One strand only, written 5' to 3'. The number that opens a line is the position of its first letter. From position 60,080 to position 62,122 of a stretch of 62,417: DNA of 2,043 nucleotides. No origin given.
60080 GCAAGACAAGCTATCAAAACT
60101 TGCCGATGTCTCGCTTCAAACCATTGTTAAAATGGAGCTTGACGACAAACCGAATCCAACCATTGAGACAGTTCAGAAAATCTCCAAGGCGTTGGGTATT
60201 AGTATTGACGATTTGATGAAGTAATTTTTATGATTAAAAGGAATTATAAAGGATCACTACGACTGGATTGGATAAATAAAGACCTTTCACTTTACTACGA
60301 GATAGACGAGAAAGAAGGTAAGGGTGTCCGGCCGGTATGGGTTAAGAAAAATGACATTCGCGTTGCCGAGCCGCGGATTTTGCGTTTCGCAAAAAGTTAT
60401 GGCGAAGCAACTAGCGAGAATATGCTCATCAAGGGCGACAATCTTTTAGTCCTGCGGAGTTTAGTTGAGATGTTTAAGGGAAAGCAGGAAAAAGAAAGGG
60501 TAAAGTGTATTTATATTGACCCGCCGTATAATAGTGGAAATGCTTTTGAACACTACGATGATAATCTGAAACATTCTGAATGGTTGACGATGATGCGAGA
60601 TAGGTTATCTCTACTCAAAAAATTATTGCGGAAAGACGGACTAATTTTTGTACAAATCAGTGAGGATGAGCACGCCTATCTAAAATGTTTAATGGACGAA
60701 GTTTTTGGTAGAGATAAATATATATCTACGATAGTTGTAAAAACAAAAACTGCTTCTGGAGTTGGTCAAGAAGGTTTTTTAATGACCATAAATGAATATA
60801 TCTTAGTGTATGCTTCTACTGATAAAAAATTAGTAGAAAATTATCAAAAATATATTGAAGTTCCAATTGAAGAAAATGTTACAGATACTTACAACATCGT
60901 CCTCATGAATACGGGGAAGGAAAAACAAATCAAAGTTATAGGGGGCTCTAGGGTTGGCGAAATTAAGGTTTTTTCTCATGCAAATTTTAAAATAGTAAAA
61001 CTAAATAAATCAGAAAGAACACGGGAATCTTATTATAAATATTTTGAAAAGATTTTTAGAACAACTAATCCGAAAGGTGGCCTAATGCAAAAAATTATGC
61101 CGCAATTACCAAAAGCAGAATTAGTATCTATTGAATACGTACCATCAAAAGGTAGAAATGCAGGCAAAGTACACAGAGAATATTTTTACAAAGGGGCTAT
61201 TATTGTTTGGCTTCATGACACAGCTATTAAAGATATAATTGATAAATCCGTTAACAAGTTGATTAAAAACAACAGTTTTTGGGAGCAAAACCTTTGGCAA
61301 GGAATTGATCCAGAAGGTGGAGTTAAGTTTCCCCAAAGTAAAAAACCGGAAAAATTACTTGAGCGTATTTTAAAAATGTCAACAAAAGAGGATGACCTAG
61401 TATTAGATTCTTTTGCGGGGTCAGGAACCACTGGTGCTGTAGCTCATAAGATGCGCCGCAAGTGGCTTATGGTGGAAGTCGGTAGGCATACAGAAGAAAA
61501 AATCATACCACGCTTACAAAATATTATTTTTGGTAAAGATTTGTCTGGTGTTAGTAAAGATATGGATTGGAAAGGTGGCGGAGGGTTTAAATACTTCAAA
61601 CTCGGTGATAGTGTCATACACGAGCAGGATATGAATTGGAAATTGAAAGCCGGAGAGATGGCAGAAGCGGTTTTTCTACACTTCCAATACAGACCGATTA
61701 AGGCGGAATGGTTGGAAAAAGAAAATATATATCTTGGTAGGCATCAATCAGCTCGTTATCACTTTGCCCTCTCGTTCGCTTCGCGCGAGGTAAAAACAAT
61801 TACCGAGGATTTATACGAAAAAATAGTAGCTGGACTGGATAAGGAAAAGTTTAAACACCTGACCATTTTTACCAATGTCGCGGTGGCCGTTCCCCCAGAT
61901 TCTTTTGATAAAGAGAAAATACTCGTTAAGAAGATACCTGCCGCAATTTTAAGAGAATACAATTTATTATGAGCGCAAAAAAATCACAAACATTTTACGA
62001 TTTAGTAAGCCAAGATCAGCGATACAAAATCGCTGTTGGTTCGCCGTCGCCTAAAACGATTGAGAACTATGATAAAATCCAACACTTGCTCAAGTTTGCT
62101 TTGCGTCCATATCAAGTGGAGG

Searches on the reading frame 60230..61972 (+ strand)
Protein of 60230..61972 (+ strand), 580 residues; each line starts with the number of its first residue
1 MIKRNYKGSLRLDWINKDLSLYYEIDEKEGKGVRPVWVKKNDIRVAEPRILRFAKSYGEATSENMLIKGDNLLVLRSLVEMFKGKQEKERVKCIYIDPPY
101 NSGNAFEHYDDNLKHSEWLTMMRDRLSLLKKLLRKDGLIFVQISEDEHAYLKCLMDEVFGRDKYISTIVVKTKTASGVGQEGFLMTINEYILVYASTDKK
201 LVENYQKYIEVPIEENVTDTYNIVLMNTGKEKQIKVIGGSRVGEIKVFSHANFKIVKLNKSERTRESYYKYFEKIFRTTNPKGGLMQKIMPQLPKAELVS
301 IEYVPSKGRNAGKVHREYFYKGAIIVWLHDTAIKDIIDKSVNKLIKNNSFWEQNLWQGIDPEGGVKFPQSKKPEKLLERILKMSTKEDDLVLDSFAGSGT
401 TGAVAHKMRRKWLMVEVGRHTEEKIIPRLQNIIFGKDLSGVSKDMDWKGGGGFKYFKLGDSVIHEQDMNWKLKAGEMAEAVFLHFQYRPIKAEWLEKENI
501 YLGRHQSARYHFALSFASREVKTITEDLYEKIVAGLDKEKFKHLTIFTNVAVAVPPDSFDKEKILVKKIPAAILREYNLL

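Call 60: search_protein_families(library=pfam, proteins=[window:60230-61972:+], max_evalue=0.001)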
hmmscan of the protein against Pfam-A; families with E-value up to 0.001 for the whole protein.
window:60230-61972:+ (580 aa): 2 families
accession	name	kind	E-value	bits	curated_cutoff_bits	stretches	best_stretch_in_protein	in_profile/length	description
PF01555.25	N6_N4_Mtase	-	6.4e-45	154.2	26.7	1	91-421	1-215/221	DNA methylase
PF03602.21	Cons_hypoth95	-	2.4e-06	27.8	24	0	79-120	101-143/182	Conserved hypothetical protein 95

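Call 61: search_protein_families(library=ncbifam, proteins=[window:60230-61972:+], max_evalue=0.001)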
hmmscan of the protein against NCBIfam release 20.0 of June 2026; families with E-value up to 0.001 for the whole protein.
window:60230-61972:+ (580 aa): 3 families
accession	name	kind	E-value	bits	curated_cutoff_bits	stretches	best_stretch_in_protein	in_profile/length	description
NF008572.0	PRK11524.1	equivalog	6.3e-24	84.6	292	2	370-418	197-245/294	adenine-specific DNA-methyltransferase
NF050803.1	DnaMtaseCcrMCaul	equivalog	2.2e-16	59.7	830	1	343-432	158-250/350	adenine-specific DNA-methyltransferase CcrM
NF010253.0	PRK13699.1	subfamily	0.00028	20.6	244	1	365-420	141-196/226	DNA methyltransferase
